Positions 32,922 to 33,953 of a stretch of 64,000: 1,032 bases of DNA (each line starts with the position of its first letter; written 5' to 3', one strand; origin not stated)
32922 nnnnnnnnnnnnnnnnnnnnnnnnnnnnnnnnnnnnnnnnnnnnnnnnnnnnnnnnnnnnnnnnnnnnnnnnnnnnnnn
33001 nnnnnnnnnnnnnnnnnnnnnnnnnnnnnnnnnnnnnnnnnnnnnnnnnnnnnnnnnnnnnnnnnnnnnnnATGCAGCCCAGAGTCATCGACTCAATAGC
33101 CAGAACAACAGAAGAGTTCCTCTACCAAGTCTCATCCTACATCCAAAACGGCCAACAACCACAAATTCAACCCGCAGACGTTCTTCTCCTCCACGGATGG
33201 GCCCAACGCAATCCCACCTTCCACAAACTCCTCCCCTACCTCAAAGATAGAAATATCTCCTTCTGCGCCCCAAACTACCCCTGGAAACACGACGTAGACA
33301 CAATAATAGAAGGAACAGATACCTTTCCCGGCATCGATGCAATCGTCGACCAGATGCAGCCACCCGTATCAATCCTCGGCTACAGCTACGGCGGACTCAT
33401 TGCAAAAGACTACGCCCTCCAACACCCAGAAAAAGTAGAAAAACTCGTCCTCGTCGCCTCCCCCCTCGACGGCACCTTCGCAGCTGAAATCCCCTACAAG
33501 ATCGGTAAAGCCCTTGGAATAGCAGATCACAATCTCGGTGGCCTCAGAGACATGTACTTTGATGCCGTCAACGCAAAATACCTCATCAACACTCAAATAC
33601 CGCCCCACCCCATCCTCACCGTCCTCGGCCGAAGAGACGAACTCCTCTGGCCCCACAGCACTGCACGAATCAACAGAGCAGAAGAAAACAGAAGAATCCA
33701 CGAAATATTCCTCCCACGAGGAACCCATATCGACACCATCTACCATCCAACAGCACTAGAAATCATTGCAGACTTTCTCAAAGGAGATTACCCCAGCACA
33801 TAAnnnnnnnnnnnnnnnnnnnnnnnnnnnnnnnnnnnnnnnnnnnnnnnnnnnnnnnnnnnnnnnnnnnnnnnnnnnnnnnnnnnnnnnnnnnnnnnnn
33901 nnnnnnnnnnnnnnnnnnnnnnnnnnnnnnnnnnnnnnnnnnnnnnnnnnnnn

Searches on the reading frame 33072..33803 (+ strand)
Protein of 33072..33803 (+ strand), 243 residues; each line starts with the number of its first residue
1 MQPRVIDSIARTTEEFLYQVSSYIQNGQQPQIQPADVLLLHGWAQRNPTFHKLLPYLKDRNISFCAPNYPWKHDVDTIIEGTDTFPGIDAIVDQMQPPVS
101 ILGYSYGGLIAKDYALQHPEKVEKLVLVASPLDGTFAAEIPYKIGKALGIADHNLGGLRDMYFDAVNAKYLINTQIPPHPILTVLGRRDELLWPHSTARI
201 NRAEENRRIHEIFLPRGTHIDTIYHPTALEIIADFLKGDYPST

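Call 34: search_protein_families(library=pfam, proteins=[window:33072-33803:+], max_evalue=0.01)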
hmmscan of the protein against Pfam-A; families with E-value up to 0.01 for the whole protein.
window:33072-33803:+ (243 aa): 7 families
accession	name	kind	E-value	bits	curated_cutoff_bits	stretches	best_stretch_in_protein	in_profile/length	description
PF00561.26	Abhydrolase_1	-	1.6e-08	35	25.8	1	97-147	69-112/245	alpha/beta hydrolase fold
PF12146.15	Hydrolase_4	-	3.7e-08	33.4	27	1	76-134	56-113/239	Serine aminopeptidase, S33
PF12697.13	Abhydrolase_6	-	1.6e-07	32.6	26.3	1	37-136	1-100/217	Alpha/beta hydrolase family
PF03959.19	FSH1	-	0.0013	18.9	21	0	84-211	88-191/211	Serine hydrolase (FSH1)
PF00756.26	Esterase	-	0.0043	17.3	22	1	65-219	84-193/251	Putative esterase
PF02089.21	Palm_thioest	-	0.006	16.7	26.8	1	96-139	72-117/254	Palmitoyl protein thioesterase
PF06259.18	Abhydrolase_8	-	0.0085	16.2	20.5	0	97-131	109-143/178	Alpha/beta hydrolase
